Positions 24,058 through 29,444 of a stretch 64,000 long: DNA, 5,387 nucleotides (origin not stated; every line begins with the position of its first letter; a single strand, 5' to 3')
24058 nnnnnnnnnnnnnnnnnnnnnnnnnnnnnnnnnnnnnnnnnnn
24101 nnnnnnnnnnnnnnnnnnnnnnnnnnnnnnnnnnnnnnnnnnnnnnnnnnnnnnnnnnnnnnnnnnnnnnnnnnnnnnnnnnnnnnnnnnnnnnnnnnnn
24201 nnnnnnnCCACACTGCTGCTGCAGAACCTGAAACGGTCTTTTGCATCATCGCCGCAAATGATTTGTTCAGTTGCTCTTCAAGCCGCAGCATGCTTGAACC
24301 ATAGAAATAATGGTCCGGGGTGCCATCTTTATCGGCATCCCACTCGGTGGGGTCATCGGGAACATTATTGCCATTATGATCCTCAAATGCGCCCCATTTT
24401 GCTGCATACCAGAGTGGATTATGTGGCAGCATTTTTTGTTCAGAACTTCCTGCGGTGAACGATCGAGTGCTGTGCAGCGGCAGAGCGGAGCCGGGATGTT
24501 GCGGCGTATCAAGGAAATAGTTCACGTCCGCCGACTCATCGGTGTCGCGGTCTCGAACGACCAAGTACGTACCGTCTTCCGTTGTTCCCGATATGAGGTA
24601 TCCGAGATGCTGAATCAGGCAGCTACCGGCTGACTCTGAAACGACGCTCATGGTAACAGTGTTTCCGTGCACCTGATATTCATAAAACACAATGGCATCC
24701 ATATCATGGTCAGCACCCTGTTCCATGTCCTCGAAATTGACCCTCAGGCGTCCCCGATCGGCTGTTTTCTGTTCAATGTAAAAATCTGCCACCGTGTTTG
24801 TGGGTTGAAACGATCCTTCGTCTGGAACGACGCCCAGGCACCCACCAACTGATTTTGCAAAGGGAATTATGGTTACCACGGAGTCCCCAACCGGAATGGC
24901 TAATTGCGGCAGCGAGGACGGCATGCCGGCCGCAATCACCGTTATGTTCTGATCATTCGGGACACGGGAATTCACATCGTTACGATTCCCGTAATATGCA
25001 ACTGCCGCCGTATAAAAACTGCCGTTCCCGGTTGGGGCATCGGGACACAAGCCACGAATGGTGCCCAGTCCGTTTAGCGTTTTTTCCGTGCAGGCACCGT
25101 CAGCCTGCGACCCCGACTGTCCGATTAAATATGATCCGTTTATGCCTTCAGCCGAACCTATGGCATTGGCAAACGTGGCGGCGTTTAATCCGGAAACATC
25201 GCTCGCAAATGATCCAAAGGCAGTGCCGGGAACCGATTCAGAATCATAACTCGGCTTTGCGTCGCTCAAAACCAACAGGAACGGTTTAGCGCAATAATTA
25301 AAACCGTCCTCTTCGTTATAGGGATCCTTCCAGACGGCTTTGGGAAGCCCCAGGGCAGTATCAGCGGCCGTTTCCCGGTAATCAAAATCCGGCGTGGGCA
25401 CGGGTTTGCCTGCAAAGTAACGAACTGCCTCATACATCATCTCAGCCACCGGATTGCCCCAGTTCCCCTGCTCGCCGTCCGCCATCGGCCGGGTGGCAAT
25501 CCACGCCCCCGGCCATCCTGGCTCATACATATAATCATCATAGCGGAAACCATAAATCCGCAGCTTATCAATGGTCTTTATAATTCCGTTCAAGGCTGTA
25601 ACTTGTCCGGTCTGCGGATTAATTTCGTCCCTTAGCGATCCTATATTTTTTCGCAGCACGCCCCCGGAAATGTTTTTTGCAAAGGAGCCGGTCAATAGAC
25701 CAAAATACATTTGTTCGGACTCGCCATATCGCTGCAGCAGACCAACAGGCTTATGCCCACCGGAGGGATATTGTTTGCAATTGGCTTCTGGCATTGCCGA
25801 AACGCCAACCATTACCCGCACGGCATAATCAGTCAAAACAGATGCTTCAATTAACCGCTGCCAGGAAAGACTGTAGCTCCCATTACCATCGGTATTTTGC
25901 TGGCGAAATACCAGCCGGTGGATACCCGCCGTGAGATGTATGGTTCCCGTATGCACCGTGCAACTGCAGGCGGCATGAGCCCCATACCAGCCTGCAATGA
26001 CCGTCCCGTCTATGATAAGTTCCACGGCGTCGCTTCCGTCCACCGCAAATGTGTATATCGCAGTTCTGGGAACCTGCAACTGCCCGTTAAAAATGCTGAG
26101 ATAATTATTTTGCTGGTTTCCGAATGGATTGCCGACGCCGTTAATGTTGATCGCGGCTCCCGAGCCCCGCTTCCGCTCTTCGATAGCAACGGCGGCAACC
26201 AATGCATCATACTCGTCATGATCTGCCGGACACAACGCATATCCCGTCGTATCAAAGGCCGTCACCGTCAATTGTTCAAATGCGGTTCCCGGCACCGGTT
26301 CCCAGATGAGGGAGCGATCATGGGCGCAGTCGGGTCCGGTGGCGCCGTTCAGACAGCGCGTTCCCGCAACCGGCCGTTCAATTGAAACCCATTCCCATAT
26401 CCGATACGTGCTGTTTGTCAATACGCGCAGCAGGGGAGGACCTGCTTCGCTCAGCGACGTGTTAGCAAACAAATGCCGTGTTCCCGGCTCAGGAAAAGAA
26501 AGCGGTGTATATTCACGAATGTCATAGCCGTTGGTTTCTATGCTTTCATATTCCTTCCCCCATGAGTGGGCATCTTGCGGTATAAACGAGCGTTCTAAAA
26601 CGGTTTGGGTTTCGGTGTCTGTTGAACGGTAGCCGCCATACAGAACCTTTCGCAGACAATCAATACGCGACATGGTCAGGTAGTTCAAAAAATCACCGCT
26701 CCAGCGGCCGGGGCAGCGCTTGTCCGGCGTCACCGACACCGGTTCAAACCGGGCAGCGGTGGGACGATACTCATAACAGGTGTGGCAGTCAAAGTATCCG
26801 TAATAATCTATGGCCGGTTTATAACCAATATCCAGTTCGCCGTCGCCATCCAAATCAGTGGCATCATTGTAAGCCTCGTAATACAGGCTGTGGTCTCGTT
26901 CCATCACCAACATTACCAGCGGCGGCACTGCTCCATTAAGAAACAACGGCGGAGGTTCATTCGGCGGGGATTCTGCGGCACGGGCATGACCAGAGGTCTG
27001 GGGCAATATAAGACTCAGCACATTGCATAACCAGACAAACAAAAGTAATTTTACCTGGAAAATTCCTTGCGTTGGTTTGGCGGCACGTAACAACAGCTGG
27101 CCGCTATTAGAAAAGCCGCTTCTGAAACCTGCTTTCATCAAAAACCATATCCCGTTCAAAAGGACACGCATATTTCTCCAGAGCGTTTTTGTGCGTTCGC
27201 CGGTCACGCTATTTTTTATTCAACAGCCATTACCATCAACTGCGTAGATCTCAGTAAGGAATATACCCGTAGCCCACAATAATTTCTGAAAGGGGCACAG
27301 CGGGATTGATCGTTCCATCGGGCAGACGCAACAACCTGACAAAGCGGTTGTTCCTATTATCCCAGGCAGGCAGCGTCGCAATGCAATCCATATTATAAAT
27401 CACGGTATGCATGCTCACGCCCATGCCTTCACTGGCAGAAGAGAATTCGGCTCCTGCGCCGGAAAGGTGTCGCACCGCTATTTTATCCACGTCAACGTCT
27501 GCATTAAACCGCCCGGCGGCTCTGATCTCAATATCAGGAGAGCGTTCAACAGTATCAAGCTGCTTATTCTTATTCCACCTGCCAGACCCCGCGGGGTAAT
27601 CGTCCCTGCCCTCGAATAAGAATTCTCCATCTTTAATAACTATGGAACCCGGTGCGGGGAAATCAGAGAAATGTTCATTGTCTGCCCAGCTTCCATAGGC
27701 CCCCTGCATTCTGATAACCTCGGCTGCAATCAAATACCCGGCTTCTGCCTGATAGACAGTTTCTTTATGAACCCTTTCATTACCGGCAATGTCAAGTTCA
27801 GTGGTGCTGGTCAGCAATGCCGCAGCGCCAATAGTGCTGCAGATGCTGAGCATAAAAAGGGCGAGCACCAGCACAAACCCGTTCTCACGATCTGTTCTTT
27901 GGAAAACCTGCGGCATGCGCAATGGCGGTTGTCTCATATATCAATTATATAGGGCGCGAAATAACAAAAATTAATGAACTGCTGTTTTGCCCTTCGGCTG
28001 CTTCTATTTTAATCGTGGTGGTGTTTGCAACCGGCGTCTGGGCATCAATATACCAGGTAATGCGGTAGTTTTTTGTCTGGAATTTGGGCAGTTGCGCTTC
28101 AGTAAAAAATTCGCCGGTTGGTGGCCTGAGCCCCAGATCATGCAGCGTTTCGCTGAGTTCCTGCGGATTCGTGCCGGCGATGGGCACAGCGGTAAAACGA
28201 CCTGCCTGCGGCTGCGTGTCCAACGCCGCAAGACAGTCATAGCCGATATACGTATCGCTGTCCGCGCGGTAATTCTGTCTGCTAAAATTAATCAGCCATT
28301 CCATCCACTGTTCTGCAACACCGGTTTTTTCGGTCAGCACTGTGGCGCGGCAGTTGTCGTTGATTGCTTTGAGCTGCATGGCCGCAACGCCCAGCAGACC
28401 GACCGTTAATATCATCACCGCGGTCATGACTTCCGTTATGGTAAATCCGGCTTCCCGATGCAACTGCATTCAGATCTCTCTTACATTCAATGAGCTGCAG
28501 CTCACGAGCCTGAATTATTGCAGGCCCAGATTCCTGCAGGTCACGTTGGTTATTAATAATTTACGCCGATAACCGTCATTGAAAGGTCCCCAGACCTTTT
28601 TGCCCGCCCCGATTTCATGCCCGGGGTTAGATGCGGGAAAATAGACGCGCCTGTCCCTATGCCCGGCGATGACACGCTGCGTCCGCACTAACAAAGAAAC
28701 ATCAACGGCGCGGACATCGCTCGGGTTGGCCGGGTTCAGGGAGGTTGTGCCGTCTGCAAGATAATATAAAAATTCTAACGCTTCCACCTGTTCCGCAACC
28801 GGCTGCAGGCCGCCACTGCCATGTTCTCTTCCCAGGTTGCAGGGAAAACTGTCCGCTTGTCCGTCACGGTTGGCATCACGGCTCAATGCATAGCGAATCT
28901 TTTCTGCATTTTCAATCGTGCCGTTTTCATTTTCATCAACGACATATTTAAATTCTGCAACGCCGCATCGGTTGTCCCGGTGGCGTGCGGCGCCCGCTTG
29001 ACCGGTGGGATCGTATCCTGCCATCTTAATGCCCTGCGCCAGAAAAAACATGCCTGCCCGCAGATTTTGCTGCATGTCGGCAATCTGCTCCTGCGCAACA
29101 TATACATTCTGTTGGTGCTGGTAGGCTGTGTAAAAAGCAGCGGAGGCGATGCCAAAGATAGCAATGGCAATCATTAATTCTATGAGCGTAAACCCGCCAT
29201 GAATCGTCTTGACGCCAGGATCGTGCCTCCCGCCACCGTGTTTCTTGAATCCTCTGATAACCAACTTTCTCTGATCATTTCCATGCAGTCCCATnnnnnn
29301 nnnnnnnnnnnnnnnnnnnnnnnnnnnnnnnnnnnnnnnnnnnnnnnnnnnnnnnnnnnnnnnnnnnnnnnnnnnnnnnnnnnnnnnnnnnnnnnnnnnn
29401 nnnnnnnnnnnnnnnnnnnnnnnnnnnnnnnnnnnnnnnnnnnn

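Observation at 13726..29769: Tandem duplication of an entire type IV pilus minor-pilin/tip-adhesin operon with diversified giant PilY1 adhesins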

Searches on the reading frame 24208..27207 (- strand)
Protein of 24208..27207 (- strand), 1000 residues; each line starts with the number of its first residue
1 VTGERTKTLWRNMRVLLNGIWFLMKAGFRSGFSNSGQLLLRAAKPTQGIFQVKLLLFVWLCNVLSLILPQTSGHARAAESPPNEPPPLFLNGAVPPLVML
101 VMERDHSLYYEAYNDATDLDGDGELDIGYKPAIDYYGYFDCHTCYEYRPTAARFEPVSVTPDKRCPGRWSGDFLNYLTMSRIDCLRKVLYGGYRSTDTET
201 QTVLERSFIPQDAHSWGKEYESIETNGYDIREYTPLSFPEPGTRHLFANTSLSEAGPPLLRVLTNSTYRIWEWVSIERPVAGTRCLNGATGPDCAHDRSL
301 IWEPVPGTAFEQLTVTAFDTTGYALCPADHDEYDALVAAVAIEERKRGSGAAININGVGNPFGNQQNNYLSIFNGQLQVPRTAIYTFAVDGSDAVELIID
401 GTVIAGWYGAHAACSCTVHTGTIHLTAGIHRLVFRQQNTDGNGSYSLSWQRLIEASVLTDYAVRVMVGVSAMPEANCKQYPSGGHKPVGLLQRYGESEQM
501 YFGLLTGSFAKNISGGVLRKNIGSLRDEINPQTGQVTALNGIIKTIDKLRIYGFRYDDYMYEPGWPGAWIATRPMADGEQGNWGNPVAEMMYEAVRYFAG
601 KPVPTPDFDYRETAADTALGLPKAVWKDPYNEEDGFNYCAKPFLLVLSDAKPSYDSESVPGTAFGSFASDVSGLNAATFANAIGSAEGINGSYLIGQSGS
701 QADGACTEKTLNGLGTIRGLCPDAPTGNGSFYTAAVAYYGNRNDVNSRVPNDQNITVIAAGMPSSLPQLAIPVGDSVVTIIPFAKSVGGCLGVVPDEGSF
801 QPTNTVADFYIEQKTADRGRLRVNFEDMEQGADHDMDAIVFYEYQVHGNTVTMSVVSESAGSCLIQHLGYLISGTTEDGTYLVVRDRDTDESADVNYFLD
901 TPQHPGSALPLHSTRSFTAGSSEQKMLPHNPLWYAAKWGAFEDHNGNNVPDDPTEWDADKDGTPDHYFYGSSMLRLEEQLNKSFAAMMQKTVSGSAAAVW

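Call 9: search_protein_families(library=pfam, proteins=[window:24208-27207:-], max_evalue=10)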
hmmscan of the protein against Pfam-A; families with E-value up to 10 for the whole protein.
window:24208-27207:- (1000 aa): 1 family
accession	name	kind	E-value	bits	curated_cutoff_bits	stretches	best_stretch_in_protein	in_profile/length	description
PF07691.17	PA14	-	3.5e-07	30.6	24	1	361-452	38-136/147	PA14 domain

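Call 45: predict_structure(alignment_id=A3)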
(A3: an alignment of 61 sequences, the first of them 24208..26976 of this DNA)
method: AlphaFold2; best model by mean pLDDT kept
length: 923 residues; sequences in the alignment: 61
mean_pLDDT: 87.7   pTM: 0.84
mean pLDDT of the five models: 87.7, 87.0, 84.9, 84.8, 83.5
residues with pLDDT >= 90: 511; 70-90: 356; 50-70: 30; < 50: 26
segments of 3 or more residues with pLDDT < 50: 1-15, 487-489, 916-923
pLDDT, mean of each block of 10 residues (from residue 1): 34 60 91 86 80 92 97 97 96 98 94 95 95 91 92 97 92 94 96 90 91 91 86 92 87 94 93 91 83 95 88 92 95 81 93 95 85 88 98 89 94 91 93 88 93 95 93 88 65 81 86 96 92 78 90 85 88 86 91 91 95 89 89 91 85 94 92 86 79 86 90 89 86 83 87 64 92 94 86 91 93 92 86 95 72 90 91 92 87 75 81 53 27
secondary structure, 60 per line:
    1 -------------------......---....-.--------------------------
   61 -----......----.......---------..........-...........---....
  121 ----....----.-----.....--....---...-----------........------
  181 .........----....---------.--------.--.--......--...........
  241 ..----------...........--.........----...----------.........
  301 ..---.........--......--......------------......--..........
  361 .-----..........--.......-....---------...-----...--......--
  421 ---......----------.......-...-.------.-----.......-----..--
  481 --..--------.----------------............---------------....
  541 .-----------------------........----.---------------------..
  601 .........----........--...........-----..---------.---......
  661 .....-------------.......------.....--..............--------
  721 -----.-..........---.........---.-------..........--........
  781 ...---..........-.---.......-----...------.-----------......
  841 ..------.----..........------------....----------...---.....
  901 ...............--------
elements in order (helices of 4 or more, strands of 3 or more residues): E20-25 H29-32 E66-71 E76-82 H94-101 H104-113 E117-120 E125-128 E139-143 H146-149 E167-174 E181-189 H194-197 E222-227 E233-242 H253-263 E269-274 E279-281 E292-302 E306-314 E317-322 E325-330 E343-348 E351-361 E367-376 E379-385 E387-390 E400-402 E408-410 H413-418 E424-429 E440-446 H465-471 H510-521 H537-541 E565-572 H599-609 E614-621 E624-634 H655-665 E679-685 E692-696 E699-712 E728-737 E741-749 E761-770 E773-783 E787-796 E802-808 E835-842 H854-863 H876-879 E890-892 H896-915

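Call 48: fold_search(model_id=the predicted structure, library=pdb)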
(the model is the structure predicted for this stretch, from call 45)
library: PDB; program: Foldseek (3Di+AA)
matches with E <= 10: 1387; with E <= 0.001: 57
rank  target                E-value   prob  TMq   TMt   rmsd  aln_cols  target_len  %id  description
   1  7knc                  2.7e-06  1.00  0.11  0.11  17.4       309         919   12  Crystal structure of the GH31 alpha-xylosidase (Xac1773) from Xanthomonas citri (released 2021-05-26)
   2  2xvk                  4.7e-06  1.00  0.12  0.11  17.8       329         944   11  crystal structure of alpha-xylosidase (GH31) from Cellvibrio japonicus in complex with 5-fluoro-alpha-D-xylopyranosyl fl (released 2011-04-13)
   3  7kmp                  7.6e-06  1.00  0.11  0.11  16.6       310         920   12  Crystal structure of the GH31 alpha-xylosidase (Xac1773) from Xanthomonas citri (released 2021-05-26)
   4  7pjj                  1.5e-05  1.00  0.13  0.16   5.9       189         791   17  Structure of the Family-3 Glycosyl Hydrolase BcpE2 from Streptomyces scabies (released 2022-07-13)
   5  2xvg                  1.6e-05  1.00  0.11  0.11  18.0       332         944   13  crystal structure of alpha-xylosidase (GH31) from Cellvibrio japonicus (released 2011-04-13)
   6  5jov                  1.6e-05  1.00  0.10  0.10  18.4       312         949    9  Bacteroides ovatus Xyloglucan PUL GH31 with bound 5FIdoF (released 2016-08-10)
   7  6m8m                  2.3e-05  1.00  0.13  0.60   7.0       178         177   17  PA14 sugar-binding domain from RTX adhesin (released 2019-09-04)
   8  5jou                  2.7e-05  1.00  0.10  0.10  18.9       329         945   10  Bacteroides ovatus Xyloglucan PUL GH31 (released 2016-08-10)
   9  6xa5_A                3.1e-05  1.00  0.13  0.57  11.5       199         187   14  Trehalose-bound structure of Marinomonas primoryensis PA14 carbohydrate-binding domain (released 2021-06-02)
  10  6x8a_A                3.3e-05  1.00  0.13  0.57   9.9       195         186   14  Sucrose-bound structure of Marinomonas primoryensis PA14 carbohydrate-binding domain (released 2021-06-02)
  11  9hpl_A                3.5e-05  0.33  0.09  0.09  32.4       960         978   10  E. coli beta-galactosidase labeled with Chromeo P503 dye purified using MISO (released 2025-11-05)
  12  4afa_A                4.4e-05  1.00  0.13  0.44  11.1       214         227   15  Crystal Structure of subtype-switched Epithelial Adhesin 1 to 2 A domain (Epa1to2A) from Candida glabrata in complex w (released 2012-10-17)
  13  4afc_A                4.4e-05  1.00  0.12  0.43  17.9       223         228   13  Crystal Structure of subtype-switched Epithelial Adhesin 1 to 6 A domain (Epa1to6A) from Candida glabrata in complex w (released 2012-10-17)
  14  3ac0_B                4.6e-05  1.00  0.11  0.12   7.1       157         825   10  Crystal structure of Beta-glucosidase from Kluyveromyces marxianus in complex with glucose (released 2010-08-11)
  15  4d3w_A                4.6e-05  1.00  0.12  0.43   8.8       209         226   15  Crystal Structure of Epithelial Adhesin 1 A domain (Epa1A) from Candida glabrata in complex with the T-antigen (Galb1- (released 2015-07-01)
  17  6x7z                  5.7e-05  1.00  0.13  0.59   5.5       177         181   14  Inositol-bound structure of Marinomonas primoryensis PA14 carbohydrate-binding domain (released 2021-06-02)
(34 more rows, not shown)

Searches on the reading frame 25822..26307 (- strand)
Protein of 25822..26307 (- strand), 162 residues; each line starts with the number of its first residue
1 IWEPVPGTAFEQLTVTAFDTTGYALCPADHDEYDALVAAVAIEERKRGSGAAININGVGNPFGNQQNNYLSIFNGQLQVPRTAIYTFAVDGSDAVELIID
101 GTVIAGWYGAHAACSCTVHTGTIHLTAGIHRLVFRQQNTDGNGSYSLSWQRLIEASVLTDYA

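Call 82: search_solved_structures(query=window:25822-26307:-, max_evalue=10, show_alignments=5)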
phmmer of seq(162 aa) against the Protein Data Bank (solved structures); distinct sequences matched with E-value up to 10: 2.
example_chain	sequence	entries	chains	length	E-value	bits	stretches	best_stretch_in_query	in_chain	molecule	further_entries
6qdi_A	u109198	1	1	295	2.4e-07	34.2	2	45-157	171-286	PA14 domain-containing protein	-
6qe7_A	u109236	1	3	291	0.46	13.8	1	67-129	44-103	Anti-sigma-I factor RsgI3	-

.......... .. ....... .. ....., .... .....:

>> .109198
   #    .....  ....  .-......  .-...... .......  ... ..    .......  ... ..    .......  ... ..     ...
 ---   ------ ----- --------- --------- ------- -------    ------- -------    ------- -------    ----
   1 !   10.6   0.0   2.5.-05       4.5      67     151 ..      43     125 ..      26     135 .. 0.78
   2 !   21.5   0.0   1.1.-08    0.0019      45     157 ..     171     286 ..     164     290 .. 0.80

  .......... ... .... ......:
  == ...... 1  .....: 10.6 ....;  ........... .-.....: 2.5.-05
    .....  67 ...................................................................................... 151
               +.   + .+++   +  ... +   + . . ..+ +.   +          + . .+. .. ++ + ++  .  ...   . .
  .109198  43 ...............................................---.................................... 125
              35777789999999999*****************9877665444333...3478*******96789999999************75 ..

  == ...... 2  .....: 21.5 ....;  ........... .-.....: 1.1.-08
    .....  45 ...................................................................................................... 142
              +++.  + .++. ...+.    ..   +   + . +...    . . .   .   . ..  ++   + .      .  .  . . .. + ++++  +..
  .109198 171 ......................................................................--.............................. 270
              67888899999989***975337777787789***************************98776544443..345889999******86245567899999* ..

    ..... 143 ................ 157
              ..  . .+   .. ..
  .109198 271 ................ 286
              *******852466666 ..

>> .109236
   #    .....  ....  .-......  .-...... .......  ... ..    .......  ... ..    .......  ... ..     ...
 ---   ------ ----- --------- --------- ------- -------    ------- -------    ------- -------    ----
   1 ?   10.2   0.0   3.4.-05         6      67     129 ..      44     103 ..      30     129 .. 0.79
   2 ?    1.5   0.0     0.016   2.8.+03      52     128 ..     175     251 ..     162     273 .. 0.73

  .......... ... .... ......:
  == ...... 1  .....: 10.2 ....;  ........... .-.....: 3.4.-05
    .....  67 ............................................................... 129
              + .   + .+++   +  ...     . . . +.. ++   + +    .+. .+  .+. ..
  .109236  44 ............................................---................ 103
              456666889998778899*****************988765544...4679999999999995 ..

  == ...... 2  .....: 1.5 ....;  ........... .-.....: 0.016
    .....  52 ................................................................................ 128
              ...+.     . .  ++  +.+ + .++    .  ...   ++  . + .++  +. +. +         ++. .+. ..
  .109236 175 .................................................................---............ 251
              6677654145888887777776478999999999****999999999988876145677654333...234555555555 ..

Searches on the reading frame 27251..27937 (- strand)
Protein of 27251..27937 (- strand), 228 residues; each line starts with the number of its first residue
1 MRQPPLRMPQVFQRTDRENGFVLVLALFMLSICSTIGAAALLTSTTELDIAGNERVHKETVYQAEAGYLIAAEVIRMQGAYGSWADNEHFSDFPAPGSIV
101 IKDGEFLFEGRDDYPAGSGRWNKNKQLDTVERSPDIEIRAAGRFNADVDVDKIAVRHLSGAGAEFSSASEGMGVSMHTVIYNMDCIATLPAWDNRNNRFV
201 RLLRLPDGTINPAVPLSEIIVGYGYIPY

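Call 3: search_protein_families(library=pfam, proteins=[window:27251-27937:-], max_evalue=0.01)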
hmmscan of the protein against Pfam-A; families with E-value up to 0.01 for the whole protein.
window:27251-27937:- (228 aa): 2 families
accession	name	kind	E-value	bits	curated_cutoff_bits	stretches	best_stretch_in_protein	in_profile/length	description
PF14341.11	PilX_N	-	0.0019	18.6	25.5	1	20-68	2-50/51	PilX N-terminal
PF18805.7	LRR_10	-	0.0071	16.5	30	0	106-144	26-62/67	Leucine-rich repeat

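Call 4: search_protein_families(library=ncbifam, proteins=[window:27251-27937:-], max_evalue=0.01)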
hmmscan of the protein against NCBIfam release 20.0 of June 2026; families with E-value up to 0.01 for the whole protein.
window:27251-27937:- (228 aa): 0 families

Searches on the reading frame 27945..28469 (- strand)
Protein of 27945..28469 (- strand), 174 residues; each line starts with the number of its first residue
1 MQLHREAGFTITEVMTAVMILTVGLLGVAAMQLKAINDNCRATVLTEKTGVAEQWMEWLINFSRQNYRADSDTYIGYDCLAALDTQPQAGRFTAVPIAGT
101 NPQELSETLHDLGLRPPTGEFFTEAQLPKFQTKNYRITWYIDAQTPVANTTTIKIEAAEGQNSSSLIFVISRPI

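Call 3: search_protein_families(library=pfam, proteins=[window:27945-28469:-], max_evalue=0.01)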
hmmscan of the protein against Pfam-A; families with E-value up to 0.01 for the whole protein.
window:27945-28469:- (174 aa): 1 family
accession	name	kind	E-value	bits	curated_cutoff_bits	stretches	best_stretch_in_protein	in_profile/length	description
PF07963.17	N_methyl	-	0.0002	21.2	21.2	1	4-28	2-26/27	Prokaryotic N-terminal methylation motif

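Call 4: search_protein_families(library=ncbifam, proteins=[window:27945-28469:-], max_evalue=0.01)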
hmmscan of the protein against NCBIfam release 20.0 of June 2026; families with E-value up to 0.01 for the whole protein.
window:27945-28469:- (174 aa): 2 families
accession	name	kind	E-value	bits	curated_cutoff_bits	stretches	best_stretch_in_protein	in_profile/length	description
TIGR02523.1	type_IV_pilV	equivalog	4.8e-10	40.1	52.2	1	7-123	2-118/139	type IV pilus modification protein PilV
TIGR02532.1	IV_pilin_GFxxxE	domain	0.0079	16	16.3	0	7-28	2-23/24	prepilin-type N-terminal cleavage/methylation domain-containing protein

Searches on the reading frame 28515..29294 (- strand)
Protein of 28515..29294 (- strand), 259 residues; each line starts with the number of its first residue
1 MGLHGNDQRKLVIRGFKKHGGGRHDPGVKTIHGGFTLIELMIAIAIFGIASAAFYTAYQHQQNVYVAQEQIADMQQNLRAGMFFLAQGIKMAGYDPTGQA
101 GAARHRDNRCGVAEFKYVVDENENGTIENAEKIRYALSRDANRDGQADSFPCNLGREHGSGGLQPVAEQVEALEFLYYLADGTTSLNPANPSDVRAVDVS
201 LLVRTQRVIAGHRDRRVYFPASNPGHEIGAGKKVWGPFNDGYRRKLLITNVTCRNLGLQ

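Call 3: search_protein_families(library=pfam, proteins=[window:28515-29294:-], max_evalue=0.01)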
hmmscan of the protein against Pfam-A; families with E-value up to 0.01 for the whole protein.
window:28515-29294:- (259 aa): 2 families
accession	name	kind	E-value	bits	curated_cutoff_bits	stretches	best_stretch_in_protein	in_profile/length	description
PF07963.17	N_methyl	-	3.6e-08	33.1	21.2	1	33-55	5-27/27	Prokaryotic N-terminal methylation motif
PF16074.10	PilW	-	0.00017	22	26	1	143-255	20-124/124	Type IV Pilus-assembly protein W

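Call 4: search_protein_families(library=ncbifam, proteins=[window:28515-29294:-], max_evalue=0.01)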
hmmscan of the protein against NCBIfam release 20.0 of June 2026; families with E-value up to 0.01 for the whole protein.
window:28515-29294:- (259 aa): 8 families
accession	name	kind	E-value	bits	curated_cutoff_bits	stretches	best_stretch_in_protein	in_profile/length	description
TIGR02532.1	IV_pilin_GFxxxE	domain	2.2e-08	33.6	16.3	1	33-53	2-22/24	prepilin-type N-terminal cleavage/methylation domain-containing protein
TIGR01711.1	gspJ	equivalog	2.1e-06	27.7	64.85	1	33-92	1-60/192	type II secretion system minor pseudopilin GspJ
TIGR01708.2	typeII_sec_gspH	equivalog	3.2e-06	27.3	80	1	33-79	2-48/169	type II secretion system minor pseudopilin GspH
NF007848.0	PRK10557.1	equivalog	9.1e-06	25.1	120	1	32-132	10-108/192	prepilin peptidase-dependent protein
NF007862.0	PRK10574.1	equivalog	1.6e-05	25.1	138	1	33-78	5-46/145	prepilin peptidase-dependent pilin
TIGR01707.1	gspI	equivalog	0.00013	22.4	44.35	1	34-63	1-30/101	type II secretion system minor pseudopilin GspI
NF041775.1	typeIV_PilA_Myxo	equivalog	0.0011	19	400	1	33-87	11-65/214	type IV pilin protein PilA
NF007800.0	PRK10506.1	equivalog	0.002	18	158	1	33-73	9-52/163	prepilin peptidase-dependent protein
